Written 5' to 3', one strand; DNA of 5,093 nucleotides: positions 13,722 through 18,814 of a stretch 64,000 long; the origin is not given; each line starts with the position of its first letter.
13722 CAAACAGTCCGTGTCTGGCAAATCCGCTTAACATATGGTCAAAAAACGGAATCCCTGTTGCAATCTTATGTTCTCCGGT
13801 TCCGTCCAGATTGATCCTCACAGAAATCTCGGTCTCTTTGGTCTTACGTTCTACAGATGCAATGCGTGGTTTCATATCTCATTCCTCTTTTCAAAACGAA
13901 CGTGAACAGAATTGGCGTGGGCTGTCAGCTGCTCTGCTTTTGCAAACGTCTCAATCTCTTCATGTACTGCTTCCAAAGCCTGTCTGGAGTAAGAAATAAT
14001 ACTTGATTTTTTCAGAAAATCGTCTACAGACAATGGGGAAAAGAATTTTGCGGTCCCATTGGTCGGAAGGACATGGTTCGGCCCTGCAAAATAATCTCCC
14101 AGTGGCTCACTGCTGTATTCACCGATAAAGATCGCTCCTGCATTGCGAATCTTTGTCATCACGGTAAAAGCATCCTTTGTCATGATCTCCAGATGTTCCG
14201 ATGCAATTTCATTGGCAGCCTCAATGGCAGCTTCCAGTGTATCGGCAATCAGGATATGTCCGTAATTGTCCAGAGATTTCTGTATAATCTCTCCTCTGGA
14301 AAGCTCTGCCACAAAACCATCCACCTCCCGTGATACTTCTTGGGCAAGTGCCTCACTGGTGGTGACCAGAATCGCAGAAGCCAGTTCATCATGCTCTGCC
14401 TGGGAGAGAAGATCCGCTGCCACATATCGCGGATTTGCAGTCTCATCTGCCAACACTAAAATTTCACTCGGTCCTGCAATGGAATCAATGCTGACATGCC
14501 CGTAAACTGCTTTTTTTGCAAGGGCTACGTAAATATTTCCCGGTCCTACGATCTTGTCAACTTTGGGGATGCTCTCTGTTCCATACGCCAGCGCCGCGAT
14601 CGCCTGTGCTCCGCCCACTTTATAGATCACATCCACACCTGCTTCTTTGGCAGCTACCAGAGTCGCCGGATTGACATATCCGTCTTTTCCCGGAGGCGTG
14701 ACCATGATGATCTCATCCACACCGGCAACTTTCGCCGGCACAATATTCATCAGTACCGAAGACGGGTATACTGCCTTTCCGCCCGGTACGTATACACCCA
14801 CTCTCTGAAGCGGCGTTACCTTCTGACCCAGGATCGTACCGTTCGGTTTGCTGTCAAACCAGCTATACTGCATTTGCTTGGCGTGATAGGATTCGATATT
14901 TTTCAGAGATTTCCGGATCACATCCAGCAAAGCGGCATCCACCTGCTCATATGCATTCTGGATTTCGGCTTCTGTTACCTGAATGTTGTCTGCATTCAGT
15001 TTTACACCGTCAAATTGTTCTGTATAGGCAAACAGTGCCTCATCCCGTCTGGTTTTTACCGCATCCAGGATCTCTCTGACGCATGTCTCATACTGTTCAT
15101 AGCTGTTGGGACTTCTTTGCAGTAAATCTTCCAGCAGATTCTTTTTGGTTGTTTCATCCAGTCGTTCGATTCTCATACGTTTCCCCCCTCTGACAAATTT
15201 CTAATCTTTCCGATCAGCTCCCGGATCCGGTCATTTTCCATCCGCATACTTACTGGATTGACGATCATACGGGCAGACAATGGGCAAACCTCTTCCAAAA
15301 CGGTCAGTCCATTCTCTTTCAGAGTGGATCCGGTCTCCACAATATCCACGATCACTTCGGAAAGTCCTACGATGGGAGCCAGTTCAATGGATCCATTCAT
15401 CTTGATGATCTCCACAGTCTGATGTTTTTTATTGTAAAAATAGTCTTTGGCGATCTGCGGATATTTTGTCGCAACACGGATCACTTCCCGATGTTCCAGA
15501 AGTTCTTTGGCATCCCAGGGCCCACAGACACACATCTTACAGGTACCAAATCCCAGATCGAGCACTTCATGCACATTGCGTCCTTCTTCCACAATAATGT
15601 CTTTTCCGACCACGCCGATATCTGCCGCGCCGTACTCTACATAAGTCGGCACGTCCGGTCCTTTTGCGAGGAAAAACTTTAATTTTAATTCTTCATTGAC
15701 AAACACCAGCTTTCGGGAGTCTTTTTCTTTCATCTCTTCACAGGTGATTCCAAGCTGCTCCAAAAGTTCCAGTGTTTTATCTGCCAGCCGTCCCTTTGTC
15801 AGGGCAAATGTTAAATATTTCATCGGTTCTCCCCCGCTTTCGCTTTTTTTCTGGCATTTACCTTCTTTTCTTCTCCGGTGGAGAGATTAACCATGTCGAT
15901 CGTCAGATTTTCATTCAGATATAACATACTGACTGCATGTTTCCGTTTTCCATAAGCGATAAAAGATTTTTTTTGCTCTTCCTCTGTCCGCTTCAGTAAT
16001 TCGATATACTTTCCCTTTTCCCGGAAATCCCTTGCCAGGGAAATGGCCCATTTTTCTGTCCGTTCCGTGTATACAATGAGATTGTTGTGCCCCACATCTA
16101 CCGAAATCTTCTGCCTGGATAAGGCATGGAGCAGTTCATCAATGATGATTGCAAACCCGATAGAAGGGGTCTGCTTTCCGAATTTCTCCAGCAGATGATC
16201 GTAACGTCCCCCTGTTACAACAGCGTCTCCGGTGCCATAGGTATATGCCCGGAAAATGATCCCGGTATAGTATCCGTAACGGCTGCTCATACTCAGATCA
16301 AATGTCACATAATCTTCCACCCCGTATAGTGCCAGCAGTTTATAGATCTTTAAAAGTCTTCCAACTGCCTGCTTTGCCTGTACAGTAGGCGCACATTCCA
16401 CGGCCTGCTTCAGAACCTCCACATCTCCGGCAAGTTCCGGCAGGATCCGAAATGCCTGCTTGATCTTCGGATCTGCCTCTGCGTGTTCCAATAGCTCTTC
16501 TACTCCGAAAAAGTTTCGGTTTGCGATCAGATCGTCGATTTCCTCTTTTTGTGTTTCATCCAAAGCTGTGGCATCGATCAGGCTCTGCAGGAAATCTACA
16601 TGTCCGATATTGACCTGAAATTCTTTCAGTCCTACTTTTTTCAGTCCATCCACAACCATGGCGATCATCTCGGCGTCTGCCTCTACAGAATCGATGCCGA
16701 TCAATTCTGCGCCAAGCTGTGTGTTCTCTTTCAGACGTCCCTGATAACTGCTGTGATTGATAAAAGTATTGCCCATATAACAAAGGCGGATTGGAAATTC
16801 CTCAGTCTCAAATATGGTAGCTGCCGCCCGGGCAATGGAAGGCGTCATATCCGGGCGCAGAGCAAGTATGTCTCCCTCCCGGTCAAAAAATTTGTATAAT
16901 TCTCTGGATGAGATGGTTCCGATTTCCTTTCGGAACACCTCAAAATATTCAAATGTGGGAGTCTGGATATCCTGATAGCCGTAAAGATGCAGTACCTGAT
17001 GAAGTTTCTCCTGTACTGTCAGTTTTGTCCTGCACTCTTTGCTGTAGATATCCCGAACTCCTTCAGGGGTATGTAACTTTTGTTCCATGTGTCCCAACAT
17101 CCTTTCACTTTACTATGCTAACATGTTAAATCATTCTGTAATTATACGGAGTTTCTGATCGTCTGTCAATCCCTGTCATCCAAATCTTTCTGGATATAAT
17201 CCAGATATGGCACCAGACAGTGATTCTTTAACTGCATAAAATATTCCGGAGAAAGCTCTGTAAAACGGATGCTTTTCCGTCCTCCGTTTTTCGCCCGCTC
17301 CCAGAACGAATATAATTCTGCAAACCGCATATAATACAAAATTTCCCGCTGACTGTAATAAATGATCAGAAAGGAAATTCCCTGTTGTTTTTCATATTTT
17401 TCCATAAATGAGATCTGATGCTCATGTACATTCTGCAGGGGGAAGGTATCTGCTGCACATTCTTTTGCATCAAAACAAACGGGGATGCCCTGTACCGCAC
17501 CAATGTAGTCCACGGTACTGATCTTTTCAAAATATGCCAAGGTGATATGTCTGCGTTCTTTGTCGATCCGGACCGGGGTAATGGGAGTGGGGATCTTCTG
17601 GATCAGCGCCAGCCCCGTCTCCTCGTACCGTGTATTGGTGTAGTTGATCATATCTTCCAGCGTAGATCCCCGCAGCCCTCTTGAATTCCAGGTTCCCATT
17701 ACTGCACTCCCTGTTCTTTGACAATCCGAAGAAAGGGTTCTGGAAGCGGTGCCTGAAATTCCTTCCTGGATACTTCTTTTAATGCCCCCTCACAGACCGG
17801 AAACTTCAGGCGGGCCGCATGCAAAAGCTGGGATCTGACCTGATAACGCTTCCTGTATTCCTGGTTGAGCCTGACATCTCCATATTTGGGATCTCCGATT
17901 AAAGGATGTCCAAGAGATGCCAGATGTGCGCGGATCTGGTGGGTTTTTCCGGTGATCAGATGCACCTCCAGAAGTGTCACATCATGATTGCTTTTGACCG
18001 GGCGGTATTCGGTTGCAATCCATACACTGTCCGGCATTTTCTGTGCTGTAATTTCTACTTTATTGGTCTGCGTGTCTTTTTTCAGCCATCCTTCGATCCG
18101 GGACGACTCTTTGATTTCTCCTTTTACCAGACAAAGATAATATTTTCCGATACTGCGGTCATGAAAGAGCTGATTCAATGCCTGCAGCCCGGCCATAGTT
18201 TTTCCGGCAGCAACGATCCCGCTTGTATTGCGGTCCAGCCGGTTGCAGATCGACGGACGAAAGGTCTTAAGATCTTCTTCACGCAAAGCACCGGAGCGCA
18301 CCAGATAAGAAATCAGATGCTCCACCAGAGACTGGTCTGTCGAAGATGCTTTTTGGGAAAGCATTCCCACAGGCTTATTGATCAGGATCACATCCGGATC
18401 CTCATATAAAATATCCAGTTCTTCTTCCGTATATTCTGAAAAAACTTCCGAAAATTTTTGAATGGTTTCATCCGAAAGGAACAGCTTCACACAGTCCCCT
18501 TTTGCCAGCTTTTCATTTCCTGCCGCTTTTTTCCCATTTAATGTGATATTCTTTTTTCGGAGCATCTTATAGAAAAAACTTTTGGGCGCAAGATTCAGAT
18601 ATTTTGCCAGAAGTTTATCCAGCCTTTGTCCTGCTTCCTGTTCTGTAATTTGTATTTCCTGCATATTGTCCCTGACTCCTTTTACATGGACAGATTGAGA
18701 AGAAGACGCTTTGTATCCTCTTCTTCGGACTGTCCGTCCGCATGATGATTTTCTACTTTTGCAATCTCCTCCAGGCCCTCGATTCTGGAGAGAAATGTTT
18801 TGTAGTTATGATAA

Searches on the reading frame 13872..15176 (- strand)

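Call 38: search_protein_families(library=pfam, proteins=[window:13872-15176:-], max_evalue=0.0001)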
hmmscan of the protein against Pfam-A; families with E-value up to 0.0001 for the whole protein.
window:13872-15176:- (434 aa): 1 family
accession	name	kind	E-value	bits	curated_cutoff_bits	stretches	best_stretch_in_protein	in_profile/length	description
PF00815.25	Histidinol_dh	-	2.7e-182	606.8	27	1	20-428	2-411/411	Histidinol dehydrogenase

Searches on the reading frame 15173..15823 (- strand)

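Call 38: search_protein_families(library=pfam, proteins=[window:15173-15823:-], max_evalue=0.0001)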
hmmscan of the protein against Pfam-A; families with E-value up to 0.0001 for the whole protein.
window:15173-15823:- (216 aa): 1 family
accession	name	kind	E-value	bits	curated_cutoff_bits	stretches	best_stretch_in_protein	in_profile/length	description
PF01634.23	HisG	-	1.8e-54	184.4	25.5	1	56-208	3-157/158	ATP phosphoribosyltransferase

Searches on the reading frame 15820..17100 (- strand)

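Call 39: search_protein_families(library=pfam, proteins=[window:15820-17100:-], max_evalue=0.0001)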
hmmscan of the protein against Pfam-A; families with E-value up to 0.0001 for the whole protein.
window:15820-17100:- (426 aa): 1 family
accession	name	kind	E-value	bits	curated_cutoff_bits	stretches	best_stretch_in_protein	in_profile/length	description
PF13393.11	tRNA-synt_His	-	1.5e-80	271.2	25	1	14-323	1-308/308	Histidyl-tRNA synthetase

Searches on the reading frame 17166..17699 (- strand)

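Call 39: search_protein_families(library=pfam, proteins=[window:17166-17699:-], max_evalue=0.0001)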
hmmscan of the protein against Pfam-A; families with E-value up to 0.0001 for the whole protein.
window:17166-17699:- (177 aa): 1 family
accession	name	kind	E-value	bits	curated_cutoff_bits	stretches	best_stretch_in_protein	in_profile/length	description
PF03838.20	RecU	-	2e-67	226.6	25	1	10-170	1-162/162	Recombination protein U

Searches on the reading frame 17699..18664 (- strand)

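Call 39: search_protein_families(library=pfam, proteins=[window:17699-18664:-], max_evalue=0.0001)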
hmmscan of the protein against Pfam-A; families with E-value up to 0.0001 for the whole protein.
window:17699-18664:- (321 aa): 1 family
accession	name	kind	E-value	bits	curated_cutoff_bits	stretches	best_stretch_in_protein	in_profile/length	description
PF00849.27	PseudoU_synth_2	-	9e-34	117.3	26.8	1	91-250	1-152/152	RNA pseudouridylate synthase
